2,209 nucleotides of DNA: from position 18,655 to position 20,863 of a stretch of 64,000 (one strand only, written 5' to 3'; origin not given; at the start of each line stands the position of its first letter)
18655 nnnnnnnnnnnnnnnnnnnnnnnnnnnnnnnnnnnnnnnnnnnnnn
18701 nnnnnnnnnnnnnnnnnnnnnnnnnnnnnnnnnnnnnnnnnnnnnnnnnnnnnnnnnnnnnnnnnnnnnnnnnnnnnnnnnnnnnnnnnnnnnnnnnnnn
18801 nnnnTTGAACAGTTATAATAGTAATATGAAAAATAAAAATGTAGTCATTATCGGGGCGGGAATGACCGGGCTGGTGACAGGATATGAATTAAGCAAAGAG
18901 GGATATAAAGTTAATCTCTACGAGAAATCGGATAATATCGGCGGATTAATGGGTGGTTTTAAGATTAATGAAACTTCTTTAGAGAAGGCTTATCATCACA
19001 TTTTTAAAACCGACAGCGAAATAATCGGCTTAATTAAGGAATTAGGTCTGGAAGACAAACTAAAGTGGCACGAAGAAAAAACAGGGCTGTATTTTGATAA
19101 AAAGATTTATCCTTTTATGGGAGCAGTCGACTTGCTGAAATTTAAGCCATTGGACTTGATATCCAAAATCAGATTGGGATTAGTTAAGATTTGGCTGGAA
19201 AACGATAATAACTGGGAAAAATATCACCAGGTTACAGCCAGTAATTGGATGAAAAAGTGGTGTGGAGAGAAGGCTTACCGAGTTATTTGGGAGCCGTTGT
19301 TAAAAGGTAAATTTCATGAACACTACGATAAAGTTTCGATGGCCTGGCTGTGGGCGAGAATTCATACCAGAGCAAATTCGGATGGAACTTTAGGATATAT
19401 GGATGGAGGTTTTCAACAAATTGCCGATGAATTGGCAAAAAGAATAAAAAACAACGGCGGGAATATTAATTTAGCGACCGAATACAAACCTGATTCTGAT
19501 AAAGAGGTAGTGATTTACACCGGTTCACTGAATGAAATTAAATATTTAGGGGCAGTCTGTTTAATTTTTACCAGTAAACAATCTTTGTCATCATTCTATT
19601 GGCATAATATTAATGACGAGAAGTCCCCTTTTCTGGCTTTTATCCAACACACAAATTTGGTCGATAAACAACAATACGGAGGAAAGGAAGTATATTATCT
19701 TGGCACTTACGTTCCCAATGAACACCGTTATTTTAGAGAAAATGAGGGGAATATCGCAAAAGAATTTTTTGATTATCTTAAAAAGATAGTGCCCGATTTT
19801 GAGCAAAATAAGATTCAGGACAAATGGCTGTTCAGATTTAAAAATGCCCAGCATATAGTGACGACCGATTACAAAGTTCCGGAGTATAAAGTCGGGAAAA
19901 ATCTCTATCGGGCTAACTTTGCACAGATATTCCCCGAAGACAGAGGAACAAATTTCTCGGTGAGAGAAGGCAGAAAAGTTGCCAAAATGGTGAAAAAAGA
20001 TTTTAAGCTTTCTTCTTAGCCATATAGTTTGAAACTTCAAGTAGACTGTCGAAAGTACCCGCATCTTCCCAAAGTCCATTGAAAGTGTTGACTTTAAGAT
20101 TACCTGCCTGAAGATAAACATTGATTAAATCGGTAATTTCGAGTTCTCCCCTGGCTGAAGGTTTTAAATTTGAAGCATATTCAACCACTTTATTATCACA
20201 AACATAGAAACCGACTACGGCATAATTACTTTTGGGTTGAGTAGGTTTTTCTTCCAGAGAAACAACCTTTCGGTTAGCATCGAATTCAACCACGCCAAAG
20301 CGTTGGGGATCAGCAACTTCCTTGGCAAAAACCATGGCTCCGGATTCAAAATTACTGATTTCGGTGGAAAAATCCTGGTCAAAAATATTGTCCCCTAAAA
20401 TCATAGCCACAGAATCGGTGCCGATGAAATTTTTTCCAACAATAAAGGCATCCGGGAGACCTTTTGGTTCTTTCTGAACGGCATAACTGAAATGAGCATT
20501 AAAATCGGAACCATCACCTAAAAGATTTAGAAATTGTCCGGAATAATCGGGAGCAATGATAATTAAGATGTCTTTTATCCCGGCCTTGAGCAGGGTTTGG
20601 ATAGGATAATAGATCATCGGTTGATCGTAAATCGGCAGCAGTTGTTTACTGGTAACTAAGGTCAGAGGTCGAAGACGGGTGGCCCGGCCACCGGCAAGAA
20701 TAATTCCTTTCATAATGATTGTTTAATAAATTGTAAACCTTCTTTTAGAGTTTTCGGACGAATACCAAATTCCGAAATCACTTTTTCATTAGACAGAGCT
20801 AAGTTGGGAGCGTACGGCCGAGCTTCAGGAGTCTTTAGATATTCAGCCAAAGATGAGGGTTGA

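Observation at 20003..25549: dTDP-rhamnose genes (rfbBCDA) and a LytR_C membrane protein are inserted inside the str operon; rpoB to rfbA form one near-contiguous transcription unit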

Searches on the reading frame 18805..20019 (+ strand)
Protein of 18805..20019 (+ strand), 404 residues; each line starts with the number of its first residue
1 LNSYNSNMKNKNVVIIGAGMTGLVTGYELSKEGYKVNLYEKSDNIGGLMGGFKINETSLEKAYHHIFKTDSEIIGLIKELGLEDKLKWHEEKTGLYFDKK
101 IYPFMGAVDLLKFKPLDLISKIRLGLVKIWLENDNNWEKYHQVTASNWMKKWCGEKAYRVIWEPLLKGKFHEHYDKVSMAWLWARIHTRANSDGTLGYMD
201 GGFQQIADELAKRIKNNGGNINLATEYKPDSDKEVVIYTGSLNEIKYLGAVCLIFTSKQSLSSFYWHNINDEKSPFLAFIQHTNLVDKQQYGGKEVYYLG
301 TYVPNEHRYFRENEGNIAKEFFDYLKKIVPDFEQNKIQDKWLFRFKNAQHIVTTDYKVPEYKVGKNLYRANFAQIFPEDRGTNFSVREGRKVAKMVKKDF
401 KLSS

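Call 3: search_protein_families(library=pfam, proteins=[window:18805-20019:+])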
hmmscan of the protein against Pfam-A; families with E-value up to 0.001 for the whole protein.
window:18805-20019:+ (404 aa): 8 families
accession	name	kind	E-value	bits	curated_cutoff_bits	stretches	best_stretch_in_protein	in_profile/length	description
PF01593.30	Amino_oxidase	-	2e-16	60.8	19.8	1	20-225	1-223/443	Flavin containing amine oxidoreductase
PF13450.12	NAD_binding_8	-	8e-12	45.7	21.9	1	15-74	1-62/68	NAD(P)-binding Rossmann-like domain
PF01266.30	DAO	-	2.9e-07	30.8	27.9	1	13-46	2-35/353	FAD dependent oxidoreductase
PF01946.23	Thi4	-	1.3e-05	25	26.2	1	8-52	15-62/235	Thi4 family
PF03486.20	HI0933_like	-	2e-05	24.6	50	1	12-84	2-81/244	HI0933-like protein Rossmann domain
PF07992.20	Pyr_redox_2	-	0.00033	20.6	26.1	1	7-45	139-177/291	Pyridine nucleotide-disulphide oxidoreductase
PF00890.30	FAD_binding_2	-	0.00049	19.8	20.4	1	13-47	2-36/414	FAD binding domain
PF00070.33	Pyr_redox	-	0.00085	20.2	22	0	12-46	1-35/82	Pyridine nucleotide-disulphide oxidoreductase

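Call 4: search_protein_families(library=ncbifam, proteins=[window:18805-20019:+])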
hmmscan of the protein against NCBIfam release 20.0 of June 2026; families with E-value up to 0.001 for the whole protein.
window:18805-20019:+ (404 aa): 56 families (the best 25 are shown)
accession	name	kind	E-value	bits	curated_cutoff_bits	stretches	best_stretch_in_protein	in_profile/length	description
NF005560.0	PRK07233.1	equivalog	5.2e-127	424.3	252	2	12-227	2-222/435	hypothetical protein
NF005547.0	PRK07208.1-3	equivalog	4.4e-18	65.3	380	1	9-223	3-226/465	hypothetical protein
TIGR03467.1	HpnE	equivalog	9.2e-17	61.5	283.05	1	13-226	1-230/430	hydroxysqualene dehydroxylase HpnE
TIGR00562.1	proto_IX_ox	equivalog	1.2e-15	57.1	97.85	1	10-195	2-190/470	protoporphyrinogen oxidase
NF005548.0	PRK07208.1-4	equivalog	1.3e-11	43.8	389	1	9-162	2-151/488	hypothetical protein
NF008841.0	PRK11883.1-1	equivalog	3.8e-10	39.3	517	1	10-100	3-96/453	protoporphyrinogen oxidase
NF008845.0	PRK11883.1-5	equivalog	4.1e-10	38.5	560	1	8-185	2-191/468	protoporphyrinogen oxidase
TIGR02731.1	phytoene_desat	equivalog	1.3e-09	37.3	569.4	1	13-96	2-94/453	15-cis-phytoene desaturase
NF005545.0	PRK07208.1-1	equivalog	1.4e-09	36.9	451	1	8-186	5-179/504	hypothetical protein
TIGR02732.1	zeta_caro_desat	equivalog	6.5e-09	35.2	622.15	1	13-98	2-87/474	9,9'-di-cis-zeta-carotene desaturase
NF045663.1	diclust_near_Sec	equivalog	2e-08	32.8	530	1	4-70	100-169/759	pyridine nucleotide-disulfide oxidoreductase/dicluster-binding protein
TIGR02733.1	desat_CrtD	equivalog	2.8e-08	32.9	549.7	1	11-54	2-45/492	C-3',4' desaturase CrtD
NF010590.0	PRK13984.1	equivalog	5e-08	31.5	946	1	5-50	283-328/611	putative oxidoreductase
NF009410.0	PRK12771.1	subfamily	7.4e-08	31.4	516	1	9-49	137-177/566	NAD(P)-binding protein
NF045637.1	carotdesatCrtDProt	equivalog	1.2e-07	30.7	580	1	13-56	1-44/485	1-hydroxycarotenoid 3,4-desaturase CrtD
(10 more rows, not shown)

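Call 16: search_solved_structures(query=window:18826-20019:+, max_evalue=0.01)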
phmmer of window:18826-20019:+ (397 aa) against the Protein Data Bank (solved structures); distinct sequences matched with E-value up to 0.01: 48.
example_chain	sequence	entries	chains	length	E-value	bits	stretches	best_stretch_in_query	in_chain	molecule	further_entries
3nrn_A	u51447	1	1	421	1.8e-07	34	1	6-240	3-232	uncharacterized protein PF1083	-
5mog_A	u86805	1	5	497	6.1e-07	32.3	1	4-85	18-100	Phytoene dehydrogenase, chloroplastic/chromoplastic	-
2bi7_A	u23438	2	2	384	7e-07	32.1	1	1-67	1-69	UDP-GALACTOPYRANOSE MUTASE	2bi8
1wam_A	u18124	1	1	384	7.3e-07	32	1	1-67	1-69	UDP-GALACTOPYRANOSE MUTASE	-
3gf4_A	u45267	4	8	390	7.4e-07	32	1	1-67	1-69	UDP-galactopyranose mutase | Probable UDP-galactopyranose mutase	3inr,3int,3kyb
1sez_A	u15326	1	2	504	2.3e-06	30.4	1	4-173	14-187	Protoporphyrinogen oxidase, mitochondrial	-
7rk0_A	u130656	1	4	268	5.4e-05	25.8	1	5-50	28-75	Thiamine thiazole synthase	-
2z5x_A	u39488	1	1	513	6.1e-05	25.7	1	5-112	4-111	Amine oxidase [flavin-containing] A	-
2bxr_A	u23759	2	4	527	6.3e-05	25.6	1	5-112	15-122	AMINE OXIDASE [FLAVIN-CONTAINING] A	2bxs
7eme_A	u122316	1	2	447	0.00015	24.4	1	3-90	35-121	NAD(P)/FAD-dependent oxidoreductase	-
1o5w_A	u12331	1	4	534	0.00027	23.6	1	5-103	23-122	Amine oxidase [flavin-containing] A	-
2z5y_A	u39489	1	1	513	0.00037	23.1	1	5-111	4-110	Amine oxidase [flavin-containing] A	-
5z2g_A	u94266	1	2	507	0.00058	22.5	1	4-42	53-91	L-amino acid oxidase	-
3rha_A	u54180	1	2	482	0.00058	22.5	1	3-83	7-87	Putrescine oxidase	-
2vdc_G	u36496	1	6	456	0.00064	22.3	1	5-54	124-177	GLUTAMATE SYNTHASE [NADPH] SMALL CHAIN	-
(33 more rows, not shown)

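Call 73: find_homologous_proteins(query=window:18826-20016:+, max_evalue=1e-10)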
Query window:18826-20016:+ (397 aa): 2060 proteins with E <= 1e-10 among 6437 candidates; the best 120 are listed.
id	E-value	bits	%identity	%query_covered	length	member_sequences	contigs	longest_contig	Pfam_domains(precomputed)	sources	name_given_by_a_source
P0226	4.7e-271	917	100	100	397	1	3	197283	PF01266.31,PF01593.31,PF13450.13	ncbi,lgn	-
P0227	1.9e-209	714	78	98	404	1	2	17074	PF01946.24,PF01266.31,PF01593.31,PF13450.13,PF00070.34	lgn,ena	-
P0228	7.6e-187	640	70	99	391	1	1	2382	PF01266.31,PF01593.31,PF13450.13,PF00070.34,PF03486.21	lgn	-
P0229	8.7e-187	639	70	98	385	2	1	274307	PF01266.31,PF01593.31,PF13450.13,PF00070.34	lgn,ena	-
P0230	3.2e-185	634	72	98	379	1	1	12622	PF01266.31,PF01593.31,PF13450.13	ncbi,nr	ncbi:MAG: FAD-dependent oxidoreductase [Candidatus Shapirobacteria bacterium]|nr:FAD-dependent oxido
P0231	4.6e-180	617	70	98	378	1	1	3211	PF01266.31,PF01593.31,PF13450.13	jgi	jgi:protoporphyrinogen oxidase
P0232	6.0e-180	617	67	97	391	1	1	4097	PF01266.31,PF01593.31,PF13450.13,PF00890.31,PF00070.34,PF03486.21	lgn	-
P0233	1.6e-179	616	68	98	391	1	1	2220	PF01266.31,PF01593.31,PF13450.13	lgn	-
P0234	4.3e-178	611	65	97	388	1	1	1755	PF01946.24,PF01266.31,PF01593.31,PF13450.13,PF03486.21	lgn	-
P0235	4.3e-178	611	71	96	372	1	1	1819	PF01593.31,PF13450.13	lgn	-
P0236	7.3e-178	610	67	98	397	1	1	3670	PF01946.24,PF01266.31,PF01593.31,PF13450.13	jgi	jgi:protoporphyrinogen oxidase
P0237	3.8e-177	608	65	98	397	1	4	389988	PF01946.24,PF01266.31,PF01593.31,PF13450.13,PF00890.31,PF00070.34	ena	-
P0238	1.6e-176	606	66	98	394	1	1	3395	PF01266.31,PF01593.31,PF13450.13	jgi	jgi:protoporphyrinogen oxidase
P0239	4.1e-176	604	66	98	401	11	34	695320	PF01946.24,PF01266.31,PF01593.31,PF13450.13,PF00890.31,PF00070.34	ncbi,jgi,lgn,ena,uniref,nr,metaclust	ncbi:hypothetical protein A2574_01090 [Candidatus Shapirobacteria bacterium RIFOXYD1_FULL_38_32]|uni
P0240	6.1e-176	604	67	97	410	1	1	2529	PF01266.31,PF01593.31,PF13450.13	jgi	jgi:protoporphyrinogen oxidase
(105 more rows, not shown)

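Call 76: find_encoding_contigs(protein=P0226, flank=3000, max_places=4)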
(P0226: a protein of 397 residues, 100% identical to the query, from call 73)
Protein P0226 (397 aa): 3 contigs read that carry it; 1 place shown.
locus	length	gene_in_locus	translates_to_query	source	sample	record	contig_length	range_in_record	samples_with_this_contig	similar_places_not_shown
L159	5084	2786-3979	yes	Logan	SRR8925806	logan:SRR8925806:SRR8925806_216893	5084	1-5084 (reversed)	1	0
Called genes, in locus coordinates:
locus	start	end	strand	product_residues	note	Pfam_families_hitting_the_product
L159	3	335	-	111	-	?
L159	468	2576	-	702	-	PF00009:GTP_EFTU, PF22042:EF-G_D2, PF03144:GTP_EFTU_D2, PF14492:EFG_III, PF03764:EFG_IV, PF00679:EFG_C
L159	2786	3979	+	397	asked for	PF01266:DAO (weak), PF01593:Amino_oxidase, PF13450:NAD_binding_8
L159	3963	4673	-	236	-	PF00483:NTP_transferase, PF12804:NTP_transf_3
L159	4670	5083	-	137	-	?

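Call 81: predict_structure(alignment_id=A5)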
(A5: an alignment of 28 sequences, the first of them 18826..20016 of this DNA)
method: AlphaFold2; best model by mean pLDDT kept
length: 397 residues; sequences in the alignment: 28
mean_pLDDT: 90.3   pTM: 0.89
mean pLDDT of the five models: 90.3, 89.3, 86.2, 84.1, 73.2
residues with pLDDT >= 90: 260; 70-90: 121; 50-70: 16; < 50: 0
segments of 3 or more residues with pLDDT < 50: none
pLDDT, mean of each block of 10 residues (from residue 1): 83 96 96 91 83 88 94 97 91 85 87 92 91 93 94 90 91 91 87 93 98 95 80 89 95 91 88 91 92 95 97 96 94 94 86 88 74 82 94 80
secondary structure, 60 per line:
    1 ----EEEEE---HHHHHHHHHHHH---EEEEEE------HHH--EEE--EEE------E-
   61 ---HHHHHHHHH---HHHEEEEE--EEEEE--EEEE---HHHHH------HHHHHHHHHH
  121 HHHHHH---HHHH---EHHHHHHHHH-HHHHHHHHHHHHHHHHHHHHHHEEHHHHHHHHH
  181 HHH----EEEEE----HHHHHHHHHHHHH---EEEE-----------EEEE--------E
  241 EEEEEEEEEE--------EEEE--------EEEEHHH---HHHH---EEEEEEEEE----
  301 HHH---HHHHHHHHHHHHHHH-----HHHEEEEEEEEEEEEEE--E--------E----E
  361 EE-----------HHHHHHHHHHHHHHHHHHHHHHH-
elements in order: E5-9 H13-24 E28-33 E45-47 E50-52 H64-72 E79-83 E86-90 E93-96 H100-104 H111-126 H130-133 H138-146 H148-169 H172-183 E188-192 H197-209 E213-216 E228-231 E240-250 E259-262 E271-274 H281-284 E288-296 H307-321 E330-343 E360-362 H374-396

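Call 83: fold_search(model_id=the predicted structure, library=pdb)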
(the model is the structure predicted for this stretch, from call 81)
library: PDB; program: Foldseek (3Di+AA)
matches with E <= 10: 1989; with E <= 0.001: 815
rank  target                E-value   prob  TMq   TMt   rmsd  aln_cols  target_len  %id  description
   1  2ivd_B                4.0e-23  1.00  0.76  0.67   5.1       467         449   14  Structure of protoporphyrinogen oxidase from Myxococcus xanthus with acifluorfen (released 2006-10-17)
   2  2ive_B                2.0e-22  1.00  0.74  0.66   6.0       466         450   15  Structure of protoporphyrinogen oxidase from Myxococcus xanthus (released 2006-10-17)
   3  2ive_A                2.4e-22  1.00  0.77  0.69   5.1       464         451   15  Structure of protoporphyrinogen oxidase from Myxococcus xanthus (released 2006-10-17)
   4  5mog_A                3.0e-22  1.00  0.81  0.70   4.4       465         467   17  Oryza sativa phytoene desaturase inhibited by norflurazon (released 2017-07-12)
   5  3lov                  3.4e-22  1.00  0.77  0.68   5.6       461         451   13  Crystal structure of Putative protoporphyrinogen oxidase (YP_001813199.1) from Exiguobacterium sp. 255-15 at 2.06 A reso (released 2010-02-23)
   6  9a78_B                3.9e-22  1.00  0.74  0.64   5.3       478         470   14  Integrative model of SYFB-CGOX by crosslinking MS and deep learning (released 2024-09-18)
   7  2ivd_A                4.1e-22  1.00  0.78  0.70   4.8       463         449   14  Structure of protoporphyrinogen oxidase from Myxococcus xanthus with acifluorfen (released 2006-10-17)
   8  5mog_C                5.2e-22  1.00  0.82  0.71   4.1       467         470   16  Oryza sativa phytoene desaturase inhibited by norflurazon (released 2017-07-12)
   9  5mog_E                5.5e-22  1.00  0.82  0.71   4.1       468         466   16  Oryza sativa phytoene desaturase inhibited by norflurazon (released 2017-07-12)
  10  5mog_B                2.6e-21  1.00  0.81  0.69   4.3       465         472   17  Oryza sativa phytoene desaturase inhibited by norflurazon (released 2017-07-12)
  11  3ka7                  4.4e-21  1.00  0.73  0.69   4.5       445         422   16  Crystal Structure of an oxidoreductase from Methanosarcina mazei. Northeast Structural Genomics Consortium target id MaR (released 2009-11-17)
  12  3i6d_B                5.9e-21  1.00  0.71  0.68   5.2       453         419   14  Crystal structure of PPO from bacillus subtilis with AF (released 2009-12-08)
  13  1sez_A                7.5e-21  1.00  0.77  0.66   5.2       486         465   14  Crystal Structure of Protoporphyrinogen IX Oxidase (released 2004-04-13)
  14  3i6d_A                2.3e-20  1.00  0.70  0.67   5.2       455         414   14  Crystal structure of PPO from bacillus subtilis with AF (released 2009-12-08)
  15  1o5w_B                1.1e-19  1.00  0.73  0.59   5.2       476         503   16  The structure basis of specific recognitions for substrates and inhibitors of rat monoamine oxidase A (released 2004-04-20)
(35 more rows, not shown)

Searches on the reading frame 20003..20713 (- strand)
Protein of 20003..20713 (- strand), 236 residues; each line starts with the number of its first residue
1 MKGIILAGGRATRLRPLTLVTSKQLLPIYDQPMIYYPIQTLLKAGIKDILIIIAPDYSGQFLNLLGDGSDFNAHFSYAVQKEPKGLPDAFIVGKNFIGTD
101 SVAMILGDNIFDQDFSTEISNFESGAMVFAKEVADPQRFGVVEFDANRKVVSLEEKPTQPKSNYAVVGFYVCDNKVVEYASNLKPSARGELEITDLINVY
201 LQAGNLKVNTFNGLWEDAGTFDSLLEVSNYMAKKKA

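Call 3: search_protein_families(library=pfam, proteins=[window:20003-20713:-])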
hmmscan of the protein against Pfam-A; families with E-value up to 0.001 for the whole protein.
window:20003-20713:- (236 aa): 2 families
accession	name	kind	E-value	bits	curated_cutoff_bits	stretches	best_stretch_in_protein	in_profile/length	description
PF00483.29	NTP_transferase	-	1.2e-62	212.1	21.2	1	2-232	1-243/245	Nucleotidyl transferase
PF12804.13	NTP_transf_3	-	1e-07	32.7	27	1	3-62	1-55/160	MobA-like NTP transferase domain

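Call 4: search_protein_families(library=ncbifam, proteins=[window:20003-20713:-])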
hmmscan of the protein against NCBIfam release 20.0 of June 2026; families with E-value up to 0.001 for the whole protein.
window:20003-20713:- (236 aa): 28 families (the best 25 are shown)
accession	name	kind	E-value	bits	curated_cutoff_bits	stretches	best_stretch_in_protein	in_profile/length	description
TIGR01207.1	rmlA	equivalog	7.6e-93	310.7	360.65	1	2-232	1-237/286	glucose-1-phosphate thymidylyltransferase RfbA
NF012024.0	PRK15480.1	equivalog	1.3e-86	290.3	588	1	2-232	5-241/292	glucose-1-phosphate thymidylyltransferase RfbA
TIGR01208.1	rmlA_long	equivalog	2.2e-65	220.9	320.25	1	2-231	1-234/353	glucose-1-phosphate thymidylyltransferase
TIGR03992.1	Arch_glmU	subfamily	1.7e-48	165.5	292.1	1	1-233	1-229/393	bifunctional sugar-1-phosphate nucleotidylyltransferase/acetyltransferase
NF041173.1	Sug_nt_acttase_Thmprot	equivalog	1.5e-34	119.6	600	1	1-231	1-227/405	bifunctional sugar-1-phosphate nucleotidylyltransferase/acetyltransferase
NF041313.1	UDPGP_AglF_Halo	equivalog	5.9e-33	114.3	400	1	1-205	1-207/234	UTP--glucose-1-phosphate uridylyltransferase AglF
TIGR01099.1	galU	equivalog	4.2e-28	98.6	326.8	2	73-222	94-256/261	UTP--glucose-1-phosphate uridylyltransferase GalU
NF052502.1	man1P_GTase_Rv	exception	2.4e-23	82.6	440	1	3-228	3-227/352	mannose-1-phosphate guanylyltransferase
NF045761.1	NAMPUrTaseMurU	equivalog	3.8e-23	82.5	250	1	1-228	1-224/226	N-acetylmuramate alpha-1-phosphate uridylyltransferase MurU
NF003670.0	PRK05293.1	equivalog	5.1e-17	61.9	470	1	100-228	119-255/382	glucose-1-phosphate adenylyltransferase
TIGR02091.1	glgC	equivalog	4e-16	59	424.9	1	100-227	114-255/364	glucose-1-phosphate adenylyltransferase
NF049965.1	GlMnHpPGnyltfHddC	equivalog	4.5e-15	55.9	300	1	1-177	1-172/221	D-glycero-D-manno-heptose 1-phosphate guanosyltransferase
NF009928.0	PRK13389.1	equivalog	5.1e-15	55.4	548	2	82-219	111-267/302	UTP--glucose-1-phosphate uridylyltransferase GalU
TIGR02623.1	G1P_cyt_trans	equivalog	7.3e-14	51.8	300.25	2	94-223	114-237/255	glucose-1-phosphate cytidylyltransferase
NF007516.0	PRK10122.1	equivalog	2.4e-12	46.6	534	1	2-53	5-56/297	UTP--glucose-1-phosphate uridylyltransferase GalF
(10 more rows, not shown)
